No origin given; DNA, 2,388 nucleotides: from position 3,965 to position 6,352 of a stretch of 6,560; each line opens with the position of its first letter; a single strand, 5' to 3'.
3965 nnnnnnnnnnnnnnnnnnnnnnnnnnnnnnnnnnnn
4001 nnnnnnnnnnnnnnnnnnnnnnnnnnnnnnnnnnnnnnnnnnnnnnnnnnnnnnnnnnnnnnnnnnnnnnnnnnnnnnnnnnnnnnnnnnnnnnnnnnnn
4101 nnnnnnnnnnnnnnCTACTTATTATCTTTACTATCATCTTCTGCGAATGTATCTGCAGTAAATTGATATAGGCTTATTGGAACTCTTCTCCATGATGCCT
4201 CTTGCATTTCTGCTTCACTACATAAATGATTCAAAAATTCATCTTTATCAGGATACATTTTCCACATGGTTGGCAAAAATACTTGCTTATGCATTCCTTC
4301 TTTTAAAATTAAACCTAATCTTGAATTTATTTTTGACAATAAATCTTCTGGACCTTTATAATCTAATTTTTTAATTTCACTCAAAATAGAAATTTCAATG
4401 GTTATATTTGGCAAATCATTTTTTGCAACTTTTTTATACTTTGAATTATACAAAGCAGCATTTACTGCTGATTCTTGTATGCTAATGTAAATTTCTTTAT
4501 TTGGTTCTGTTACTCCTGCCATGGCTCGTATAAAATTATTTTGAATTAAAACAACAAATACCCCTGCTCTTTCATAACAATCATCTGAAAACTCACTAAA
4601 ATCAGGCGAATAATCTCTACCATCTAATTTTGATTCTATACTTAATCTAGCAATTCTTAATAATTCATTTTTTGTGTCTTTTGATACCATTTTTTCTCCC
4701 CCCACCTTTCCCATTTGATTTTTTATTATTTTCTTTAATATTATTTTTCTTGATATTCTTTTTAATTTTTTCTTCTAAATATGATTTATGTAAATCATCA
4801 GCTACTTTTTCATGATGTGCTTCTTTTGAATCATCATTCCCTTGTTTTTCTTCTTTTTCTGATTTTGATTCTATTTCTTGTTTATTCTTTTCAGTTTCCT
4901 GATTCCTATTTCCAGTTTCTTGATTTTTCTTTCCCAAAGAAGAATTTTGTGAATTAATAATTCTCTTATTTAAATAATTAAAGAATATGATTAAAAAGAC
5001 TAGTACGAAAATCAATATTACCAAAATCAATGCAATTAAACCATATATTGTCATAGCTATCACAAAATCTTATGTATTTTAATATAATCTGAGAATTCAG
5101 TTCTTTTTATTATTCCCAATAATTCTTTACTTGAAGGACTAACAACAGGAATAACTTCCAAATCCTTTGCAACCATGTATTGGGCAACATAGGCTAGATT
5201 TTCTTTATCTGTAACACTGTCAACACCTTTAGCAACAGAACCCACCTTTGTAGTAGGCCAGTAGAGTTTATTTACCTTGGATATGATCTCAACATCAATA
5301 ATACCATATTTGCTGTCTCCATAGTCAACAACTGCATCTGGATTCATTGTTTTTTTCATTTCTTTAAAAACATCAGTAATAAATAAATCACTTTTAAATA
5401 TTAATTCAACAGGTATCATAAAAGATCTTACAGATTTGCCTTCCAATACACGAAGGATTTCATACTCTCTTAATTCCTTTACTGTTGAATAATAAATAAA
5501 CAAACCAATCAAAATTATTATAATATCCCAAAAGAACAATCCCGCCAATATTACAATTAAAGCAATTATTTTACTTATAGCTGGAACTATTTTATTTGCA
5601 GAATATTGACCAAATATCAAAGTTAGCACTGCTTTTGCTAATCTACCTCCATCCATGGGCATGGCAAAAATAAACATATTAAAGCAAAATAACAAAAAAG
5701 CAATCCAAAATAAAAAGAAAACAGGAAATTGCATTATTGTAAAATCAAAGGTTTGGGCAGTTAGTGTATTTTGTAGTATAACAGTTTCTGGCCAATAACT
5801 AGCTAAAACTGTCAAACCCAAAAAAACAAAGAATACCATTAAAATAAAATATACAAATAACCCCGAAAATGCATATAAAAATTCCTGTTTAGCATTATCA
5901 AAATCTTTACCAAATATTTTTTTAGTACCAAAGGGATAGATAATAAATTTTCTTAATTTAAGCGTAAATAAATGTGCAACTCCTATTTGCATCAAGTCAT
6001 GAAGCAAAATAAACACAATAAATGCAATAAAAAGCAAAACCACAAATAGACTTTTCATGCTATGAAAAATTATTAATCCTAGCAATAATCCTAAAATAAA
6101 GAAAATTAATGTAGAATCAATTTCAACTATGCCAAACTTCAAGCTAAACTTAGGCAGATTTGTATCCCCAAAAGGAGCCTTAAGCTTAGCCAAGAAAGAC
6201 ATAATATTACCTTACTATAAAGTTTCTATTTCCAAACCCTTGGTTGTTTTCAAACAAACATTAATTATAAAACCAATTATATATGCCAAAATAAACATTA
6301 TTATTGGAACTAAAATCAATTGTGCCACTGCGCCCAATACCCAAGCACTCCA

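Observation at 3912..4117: Oversized convergent intergenic gap filled by a five-helix structured element of unknown family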

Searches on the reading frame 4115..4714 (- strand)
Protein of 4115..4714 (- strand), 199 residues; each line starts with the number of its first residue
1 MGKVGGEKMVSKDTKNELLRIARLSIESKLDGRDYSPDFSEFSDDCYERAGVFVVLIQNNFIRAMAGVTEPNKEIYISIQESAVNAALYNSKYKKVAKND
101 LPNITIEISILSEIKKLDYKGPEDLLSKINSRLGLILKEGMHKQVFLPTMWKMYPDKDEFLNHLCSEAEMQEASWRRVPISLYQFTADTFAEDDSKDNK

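Call 8: search_protein_families(library=pfam, proteins=[window:4115-4714:-], max_evalue=0.01)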
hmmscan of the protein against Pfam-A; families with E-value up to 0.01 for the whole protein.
window:4115-4714:- (199 aa): 1 family
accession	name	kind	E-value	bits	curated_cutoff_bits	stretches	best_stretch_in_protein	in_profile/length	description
PF01871.22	AMMECR1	-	5.4e-27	94.8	25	1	19-190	1-168/168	AMMECR1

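Call 11: find_encoding_contigs(protein=window:4118-4714:-, flank=10000, max_places=10)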
Protein window:4118-4714:- (199 aa): 1 contig read that carries it; 1 place shown.
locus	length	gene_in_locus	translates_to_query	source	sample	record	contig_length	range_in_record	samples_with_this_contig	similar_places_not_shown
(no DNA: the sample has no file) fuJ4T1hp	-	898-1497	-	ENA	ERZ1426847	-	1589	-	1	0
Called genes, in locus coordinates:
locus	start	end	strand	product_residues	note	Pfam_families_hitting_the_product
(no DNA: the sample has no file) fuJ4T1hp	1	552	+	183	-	?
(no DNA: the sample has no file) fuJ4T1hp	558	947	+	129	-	-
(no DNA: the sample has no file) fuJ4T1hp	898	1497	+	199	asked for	PF01871:AMMECR1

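Call 12: find_homologous_proteins(query=window:4118-4714:-)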
Query window:4118-4714:- (199 aa): 13 proteins with E <= 0.001 among 88 candidates.
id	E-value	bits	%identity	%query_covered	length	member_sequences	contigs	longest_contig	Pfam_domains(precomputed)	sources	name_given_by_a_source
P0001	1.0e-126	438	100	100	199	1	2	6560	PF01871.23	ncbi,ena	-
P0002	1.8e-88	313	75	91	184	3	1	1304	PF01871.23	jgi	jgi:AmmeMemoRadiSam system protein A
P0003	1.5e-86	307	71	96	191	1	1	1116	PF01871.23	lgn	-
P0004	2.3e-84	300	69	91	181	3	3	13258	PF01871.23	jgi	-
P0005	2.8e-84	299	71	91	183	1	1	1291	PF01871.23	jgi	-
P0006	1.9e-83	297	66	94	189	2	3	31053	PF01871.23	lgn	-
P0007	2.2e-74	267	65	93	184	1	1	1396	PF01871.23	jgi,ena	-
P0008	4.0e-73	263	61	93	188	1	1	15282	PF01871.23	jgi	-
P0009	5.1e-72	259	65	91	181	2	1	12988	PF01871.23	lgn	-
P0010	3.6e-70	253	60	88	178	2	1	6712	PF01871.23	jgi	-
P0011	6.6e-20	89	31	97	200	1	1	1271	PF01871.23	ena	-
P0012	9.7e-20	89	34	72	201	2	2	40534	PF01871.23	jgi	jgi:hypothetical protein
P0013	2.0e-18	85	60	32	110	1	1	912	-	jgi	jgi:uncharacterized membrane protein YkgB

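Call 13: find_encoding_contigs(protein=P0004, flank=4000, max_places=3)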
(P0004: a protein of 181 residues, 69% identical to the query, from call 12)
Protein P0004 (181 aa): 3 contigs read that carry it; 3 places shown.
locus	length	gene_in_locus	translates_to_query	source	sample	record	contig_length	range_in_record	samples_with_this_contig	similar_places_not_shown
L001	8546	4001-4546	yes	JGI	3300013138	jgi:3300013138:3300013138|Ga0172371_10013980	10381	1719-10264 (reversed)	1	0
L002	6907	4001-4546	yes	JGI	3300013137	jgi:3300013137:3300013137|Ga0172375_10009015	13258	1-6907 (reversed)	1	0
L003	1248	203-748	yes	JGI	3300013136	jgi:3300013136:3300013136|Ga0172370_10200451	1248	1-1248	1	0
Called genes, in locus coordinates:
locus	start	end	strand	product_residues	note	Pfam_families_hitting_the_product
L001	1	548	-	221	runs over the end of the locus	?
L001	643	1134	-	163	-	-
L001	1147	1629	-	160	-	PF09987:DUF2226 (weak)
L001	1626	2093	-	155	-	PF01936:NYN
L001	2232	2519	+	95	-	-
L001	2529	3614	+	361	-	PF02163:Peptidase_M50 (faint)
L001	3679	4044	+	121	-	-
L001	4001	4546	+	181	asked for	PF01871:AMMECR1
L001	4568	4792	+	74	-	PF15919:HicB_lk_antitox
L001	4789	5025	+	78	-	PF07927:HicA_toxin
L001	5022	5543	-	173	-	PF01569:PAP2, PF14378:PAP2_3, PF14360:PAP2_C (weak)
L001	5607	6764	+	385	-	-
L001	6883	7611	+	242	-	PF04981:NMD3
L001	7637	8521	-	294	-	-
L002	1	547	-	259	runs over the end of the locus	PF00142:Fer4_NifH (weak), PF01656:CbiA, PF02374:ArsA_ATPase, PF06564:CBP_BcsQ, PF09140:MipZ (weak), PF10609:ParA, PF13614:AAA_31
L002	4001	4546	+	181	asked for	PF01871:AMMECR1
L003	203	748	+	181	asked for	PF01871:AMMECR1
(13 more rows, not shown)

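Call 14: find_encoding_contigs(protein=P0006, flank=4000, max_places=3)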
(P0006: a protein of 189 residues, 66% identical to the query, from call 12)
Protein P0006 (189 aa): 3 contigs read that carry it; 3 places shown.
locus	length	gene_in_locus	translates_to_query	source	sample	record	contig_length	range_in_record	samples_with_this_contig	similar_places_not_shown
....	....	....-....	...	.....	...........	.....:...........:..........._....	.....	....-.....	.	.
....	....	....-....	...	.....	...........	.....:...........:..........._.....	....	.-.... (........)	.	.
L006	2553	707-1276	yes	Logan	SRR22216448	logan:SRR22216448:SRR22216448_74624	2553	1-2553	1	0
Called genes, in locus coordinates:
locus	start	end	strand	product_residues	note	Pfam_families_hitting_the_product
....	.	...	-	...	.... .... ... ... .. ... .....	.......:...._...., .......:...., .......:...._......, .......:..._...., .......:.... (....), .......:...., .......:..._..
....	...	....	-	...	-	-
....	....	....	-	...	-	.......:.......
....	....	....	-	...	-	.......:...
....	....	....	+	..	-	-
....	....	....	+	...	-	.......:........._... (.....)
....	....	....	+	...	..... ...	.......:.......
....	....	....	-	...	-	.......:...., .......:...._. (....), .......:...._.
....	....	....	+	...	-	-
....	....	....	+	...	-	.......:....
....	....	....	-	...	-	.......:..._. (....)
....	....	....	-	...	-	-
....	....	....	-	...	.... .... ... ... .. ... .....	-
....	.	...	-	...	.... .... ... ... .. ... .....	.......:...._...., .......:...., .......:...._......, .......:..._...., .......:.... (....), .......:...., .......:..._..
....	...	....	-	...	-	-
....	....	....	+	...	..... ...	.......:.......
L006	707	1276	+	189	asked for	PF01871:AMMECR1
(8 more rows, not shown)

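Call 15: find_encoding_contigs(protein=P0008, flank=4000, max_places=3)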
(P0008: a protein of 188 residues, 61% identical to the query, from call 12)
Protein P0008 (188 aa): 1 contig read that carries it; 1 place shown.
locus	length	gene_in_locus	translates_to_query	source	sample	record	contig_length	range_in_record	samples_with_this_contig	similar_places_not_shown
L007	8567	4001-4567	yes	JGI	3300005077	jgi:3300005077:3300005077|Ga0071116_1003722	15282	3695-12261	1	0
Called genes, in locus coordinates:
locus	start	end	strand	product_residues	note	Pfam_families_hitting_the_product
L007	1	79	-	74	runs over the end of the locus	PF01423:LSM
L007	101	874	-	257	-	PF00142:Fer4_NifH, PF01656:CbiA, PF02374:ArsA_ATPase, PF06564:CBP_BcsQ, PF09140:MipZ (faint), PF10609:ParA, PF13614:AAA_31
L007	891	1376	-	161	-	-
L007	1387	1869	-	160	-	PF09987:DUF2226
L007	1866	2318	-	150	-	PF01936:NYN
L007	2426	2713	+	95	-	-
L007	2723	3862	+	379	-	PF02163:Peptidase_M50 (weak), PF00571:CBS (faint)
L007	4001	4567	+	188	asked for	PF01871:AMMECR1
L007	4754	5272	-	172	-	PF01569:PAP2, PF14378:PAP2_3, PF14360:PAP2_C (weak)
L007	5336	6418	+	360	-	-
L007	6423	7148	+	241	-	PF04981:NMD3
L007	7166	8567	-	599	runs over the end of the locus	-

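Call 16: find_encoding_contigs(protein=P0009, flank=4000, max_places=3)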
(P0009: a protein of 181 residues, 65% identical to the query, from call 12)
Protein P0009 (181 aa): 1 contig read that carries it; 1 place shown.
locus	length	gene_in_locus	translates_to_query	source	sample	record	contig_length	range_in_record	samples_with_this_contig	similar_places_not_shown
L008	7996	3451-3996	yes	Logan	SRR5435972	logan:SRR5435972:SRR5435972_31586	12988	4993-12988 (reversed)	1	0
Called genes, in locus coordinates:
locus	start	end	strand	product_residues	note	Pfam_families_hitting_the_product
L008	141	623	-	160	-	-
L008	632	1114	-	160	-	PF09987:DUF2226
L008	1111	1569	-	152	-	PF01936:NYN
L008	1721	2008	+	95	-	-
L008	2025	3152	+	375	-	PF02163:Peptidase_M50 (weak)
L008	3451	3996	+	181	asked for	PF01871:AMMECR1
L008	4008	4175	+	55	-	PF15919:HicB_lk_antitox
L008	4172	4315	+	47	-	-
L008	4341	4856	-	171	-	PF14378:PAP2_3 (weak), PF01569:PAP2, PF14360:PAP2_C (weak)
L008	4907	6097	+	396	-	-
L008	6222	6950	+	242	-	PF04981:NMD3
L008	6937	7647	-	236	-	PF01381:HTH_3 (faint)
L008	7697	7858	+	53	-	-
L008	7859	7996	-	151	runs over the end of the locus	-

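Call 23: find_related_loci(query=A1, collection=metagenome_contigs, flank=2500)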
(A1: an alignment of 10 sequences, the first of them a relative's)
Query A1 (199 aa) in metagenome_contigs; peptide patterns used: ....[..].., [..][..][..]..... (x = any residue, [..] = any of these).
353 stretches matched a pattern; 8 encode a relative of the query (tblastn E <= 1e-3); 8 distinct loci.
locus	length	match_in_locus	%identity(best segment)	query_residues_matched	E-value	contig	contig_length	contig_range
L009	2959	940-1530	71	2-199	3e-103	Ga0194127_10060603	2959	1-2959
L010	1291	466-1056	70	2-199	4e-107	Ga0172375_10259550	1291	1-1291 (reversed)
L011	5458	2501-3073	69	2-192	4e-97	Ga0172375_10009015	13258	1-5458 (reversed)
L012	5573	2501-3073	69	2-192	4e-97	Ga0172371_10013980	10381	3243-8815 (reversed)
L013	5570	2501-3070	65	5-196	2e-85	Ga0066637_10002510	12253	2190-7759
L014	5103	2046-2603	61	9-194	3e-83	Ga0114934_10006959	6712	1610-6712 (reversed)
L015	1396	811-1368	64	7-194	2e-88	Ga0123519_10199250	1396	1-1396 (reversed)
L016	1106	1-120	63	160-199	2e-14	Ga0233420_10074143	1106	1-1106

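Call 35: list_cluster_members(proteins=[window:4118-4714:-, window:1279-2013:-, window:3399-3908:+, window:2114-3334:-])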
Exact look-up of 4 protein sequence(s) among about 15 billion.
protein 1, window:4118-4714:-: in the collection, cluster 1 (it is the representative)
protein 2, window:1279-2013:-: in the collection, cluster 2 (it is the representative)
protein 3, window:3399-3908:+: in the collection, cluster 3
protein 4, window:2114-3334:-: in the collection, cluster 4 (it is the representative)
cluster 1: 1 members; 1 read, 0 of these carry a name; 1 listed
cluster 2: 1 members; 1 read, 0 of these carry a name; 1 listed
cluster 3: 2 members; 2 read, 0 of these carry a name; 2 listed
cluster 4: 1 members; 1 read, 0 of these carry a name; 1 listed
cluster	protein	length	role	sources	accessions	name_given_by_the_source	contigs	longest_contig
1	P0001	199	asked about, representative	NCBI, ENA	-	-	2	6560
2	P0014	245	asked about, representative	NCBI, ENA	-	-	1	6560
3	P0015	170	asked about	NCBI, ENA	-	-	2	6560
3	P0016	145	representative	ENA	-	-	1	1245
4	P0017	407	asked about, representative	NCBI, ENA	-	-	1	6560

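Call 36: find_encoding_contigs(protein=P0016, flank=5000)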
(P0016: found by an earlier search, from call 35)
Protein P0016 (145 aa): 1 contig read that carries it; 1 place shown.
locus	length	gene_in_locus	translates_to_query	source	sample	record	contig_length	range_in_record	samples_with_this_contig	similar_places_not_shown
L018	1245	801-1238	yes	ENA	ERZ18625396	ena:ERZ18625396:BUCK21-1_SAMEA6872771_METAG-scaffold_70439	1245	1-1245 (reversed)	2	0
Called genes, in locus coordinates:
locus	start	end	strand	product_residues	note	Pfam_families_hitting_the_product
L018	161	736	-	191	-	-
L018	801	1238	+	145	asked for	PF01569:PAP2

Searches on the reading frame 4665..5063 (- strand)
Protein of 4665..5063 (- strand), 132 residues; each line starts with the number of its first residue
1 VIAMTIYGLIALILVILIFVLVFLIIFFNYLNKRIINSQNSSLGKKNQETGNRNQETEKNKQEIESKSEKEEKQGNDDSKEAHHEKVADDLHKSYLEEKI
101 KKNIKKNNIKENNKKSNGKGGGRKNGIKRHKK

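Call 8: search_protein_families(library=pfam, proteins=[window:4665-5063:-], max_evalue=0.01)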
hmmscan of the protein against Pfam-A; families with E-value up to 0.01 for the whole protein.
window:4665-5063:- (132 aa): 11 families
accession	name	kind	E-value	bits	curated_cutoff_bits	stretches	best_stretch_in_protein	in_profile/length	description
PF16118.10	DUF4834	-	5.6e-06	27.6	27.8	1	10-90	4-87/99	Domain of unknown function (DUF4834)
PF22251.1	PFF1_TM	-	3.9e-05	23.8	32.3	1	8-112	93-197/300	Vacuolar membrane protease, transmembrane domain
PF12685.13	SpoIIIAH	-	0.00018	21.9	30.6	1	15-103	6-68/191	SpoIIIAH-like protein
PF04145.20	Ctr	-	0.0016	19.4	25.3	1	13-85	27-88/151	Ctr copper transporter family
PF01496.24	V_ATPase_I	-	0.0018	16.7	30.7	1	11-89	618-694/815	V-type ATPase 116kDa subunit family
PF13965.12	SID-1_RNA_chan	-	0.0022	17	28.7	1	9-102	119-203/594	dsRNA-gated channel SID-1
PF02487.23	CLN3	-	0.0034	16.9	31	1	13-94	148-218/395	CLN3 protein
PF04592.20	SelP_N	-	0.0037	17.1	23.2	1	20-115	126-225/234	Selenoprotein P, N terminal region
PF24871.1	Piezo_TM1-24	-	0.0037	16.2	28.8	1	16-92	292-370/682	Piezo TM1-24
PF24151.2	ArlX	-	0.0059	16.6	28.7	1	12-94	4-79/229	ArlX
PF13858.11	DUF4199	-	0.007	17.3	32.3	1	8-68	70-128/165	Protein of unknown function (DUF4199)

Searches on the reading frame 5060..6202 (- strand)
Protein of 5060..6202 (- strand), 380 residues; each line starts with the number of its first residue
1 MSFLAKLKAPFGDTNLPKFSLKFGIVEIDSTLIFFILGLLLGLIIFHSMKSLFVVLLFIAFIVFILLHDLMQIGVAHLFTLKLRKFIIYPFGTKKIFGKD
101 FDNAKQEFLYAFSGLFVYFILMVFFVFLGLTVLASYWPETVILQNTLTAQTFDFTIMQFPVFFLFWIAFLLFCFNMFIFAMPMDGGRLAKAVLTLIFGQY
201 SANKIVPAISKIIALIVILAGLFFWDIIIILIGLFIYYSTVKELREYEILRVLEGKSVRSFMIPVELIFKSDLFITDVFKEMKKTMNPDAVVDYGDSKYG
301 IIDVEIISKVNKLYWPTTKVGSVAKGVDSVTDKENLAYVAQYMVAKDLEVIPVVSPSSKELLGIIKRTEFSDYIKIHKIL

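Call 8: search_protein_families(library=pfam, proteins=[window:5060-6202:-], max_evalue=0.01)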
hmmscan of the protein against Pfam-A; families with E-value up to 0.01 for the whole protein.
window:5060-6202:- (380 aa): 2 families
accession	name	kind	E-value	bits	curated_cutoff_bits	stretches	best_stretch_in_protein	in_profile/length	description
PF02163.28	Peptidase_M50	-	0.00015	21.7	27.2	1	58-219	3-220/221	Peptidase family M50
PF00571.33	CBS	-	0.0036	18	24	0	325-374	7-55/57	CBS domain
